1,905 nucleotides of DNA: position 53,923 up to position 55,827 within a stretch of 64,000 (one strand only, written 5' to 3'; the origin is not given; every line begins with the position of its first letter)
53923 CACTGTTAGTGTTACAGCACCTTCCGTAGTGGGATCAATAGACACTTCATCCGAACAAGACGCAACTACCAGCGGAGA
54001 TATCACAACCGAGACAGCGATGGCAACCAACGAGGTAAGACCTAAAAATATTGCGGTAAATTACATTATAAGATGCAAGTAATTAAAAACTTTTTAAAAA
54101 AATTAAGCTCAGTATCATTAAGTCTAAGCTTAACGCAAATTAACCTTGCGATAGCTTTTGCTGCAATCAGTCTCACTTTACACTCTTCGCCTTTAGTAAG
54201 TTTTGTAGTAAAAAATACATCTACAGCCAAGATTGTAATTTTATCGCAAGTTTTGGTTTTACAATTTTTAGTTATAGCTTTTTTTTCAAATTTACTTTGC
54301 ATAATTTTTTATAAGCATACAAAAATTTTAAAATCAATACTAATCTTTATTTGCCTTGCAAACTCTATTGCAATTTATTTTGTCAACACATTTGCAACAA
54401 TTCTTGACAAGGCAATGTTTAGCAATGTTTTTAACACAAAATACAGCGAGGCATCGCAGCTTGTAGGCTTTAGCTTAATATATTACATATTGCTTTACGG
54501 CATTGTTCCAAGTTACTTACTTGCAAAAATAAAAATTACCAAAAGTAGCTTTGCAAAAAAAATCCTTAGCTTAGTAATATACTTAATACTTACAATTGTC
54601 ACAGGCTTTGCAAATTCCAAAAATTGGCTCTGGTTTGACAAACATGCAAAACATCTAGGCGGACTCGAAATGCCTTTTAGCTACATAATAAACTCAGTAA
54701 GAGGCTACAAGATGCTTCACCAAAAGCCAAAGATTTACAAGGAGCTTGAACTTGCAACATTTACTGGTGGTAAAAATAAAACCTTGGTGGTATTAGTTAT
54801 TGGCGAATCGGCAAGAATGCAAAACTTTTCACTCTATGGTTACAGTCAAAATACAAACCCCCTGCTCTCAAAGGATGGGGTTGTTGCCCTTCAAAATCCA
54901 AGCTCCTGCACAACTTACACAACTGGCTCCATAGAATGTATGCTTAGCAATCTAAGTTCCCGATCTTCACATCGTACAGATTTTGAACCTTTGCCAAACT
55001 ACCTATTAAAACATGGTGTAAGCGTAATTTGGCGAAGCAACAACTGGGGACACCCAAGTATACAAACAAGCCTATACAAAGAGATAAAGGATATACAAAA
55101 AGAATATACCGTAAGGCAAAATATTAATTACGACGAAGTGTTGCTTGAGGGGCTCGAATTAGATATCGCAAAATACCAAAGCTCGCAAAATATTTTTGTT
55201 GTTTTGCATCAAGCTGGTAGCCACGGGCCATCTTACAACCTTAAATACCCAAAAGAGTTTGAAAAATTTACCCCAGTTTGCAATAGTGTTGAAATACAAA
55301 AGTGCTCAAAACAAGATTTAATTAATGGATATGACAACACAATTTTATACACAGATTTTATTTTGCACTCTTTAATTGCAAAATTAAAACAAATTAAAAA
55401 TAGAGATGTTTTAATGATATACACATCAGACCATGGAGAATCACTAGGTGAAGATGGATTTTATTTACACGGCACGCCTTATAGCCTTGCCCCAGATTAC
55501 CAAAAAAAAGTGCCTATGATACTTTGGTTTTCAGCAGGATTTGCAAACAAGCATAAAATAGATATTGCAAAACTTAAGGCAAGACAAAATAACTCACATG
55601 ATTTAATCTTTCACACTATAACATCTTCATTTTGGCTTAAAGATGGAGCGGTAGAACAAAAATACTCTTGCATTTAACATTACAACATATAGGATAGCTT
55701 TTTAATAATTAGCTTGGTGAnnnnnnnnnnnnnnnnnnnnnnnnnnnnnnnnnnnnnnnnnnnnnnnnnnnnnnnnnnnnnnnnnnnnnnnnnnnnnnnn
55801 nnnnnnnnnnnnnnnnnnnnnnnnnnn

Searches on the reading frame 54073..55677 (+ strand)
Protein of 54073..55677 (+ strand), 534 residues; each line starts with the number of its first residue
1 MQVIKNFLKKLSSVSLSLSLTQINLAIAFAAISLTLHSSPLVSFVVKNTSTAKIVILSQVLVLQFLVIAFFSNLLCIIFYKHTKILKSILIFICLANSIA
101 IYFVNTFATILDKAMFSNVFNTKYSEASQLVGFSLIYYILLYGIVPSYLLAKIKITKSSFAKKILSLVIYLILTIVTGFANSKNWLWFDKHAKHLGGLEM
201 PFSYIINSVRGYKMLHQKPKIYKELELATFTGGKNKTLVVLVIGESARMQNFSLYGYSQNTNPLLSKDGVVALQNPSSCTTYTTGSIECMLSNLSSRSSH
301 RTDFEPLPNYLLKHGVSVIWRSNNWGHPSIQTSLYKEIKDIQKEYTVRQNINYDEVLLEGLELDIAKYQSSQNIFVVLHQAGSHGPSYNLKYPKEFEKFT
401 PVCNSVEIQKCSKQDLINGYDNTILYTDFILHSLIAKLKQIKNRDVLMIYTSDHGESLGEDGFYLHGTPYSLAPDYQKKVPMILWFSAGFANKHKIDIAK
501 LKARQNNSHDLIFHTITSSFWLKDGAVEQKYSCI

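Call 32: search_protein_families(library=pfam, proteins=[window:54073-55677:+], max_evalue=0.00001)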
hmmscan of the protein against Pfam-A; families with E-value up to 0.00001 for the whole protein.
window:54073-55677:+ (534 aa): 2 families
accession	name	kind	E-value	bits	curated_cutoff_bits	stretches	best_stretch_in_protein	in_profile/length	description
PF00884.28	Sulfatase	-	1.3e-50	172.8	25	1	238-517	2-296/301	Sulfatase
PF08019.17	EptA_B_N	-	2e-30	106.1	22.3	1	73-212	5-148/152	Phosphoethanolamine transferase EptA/EptB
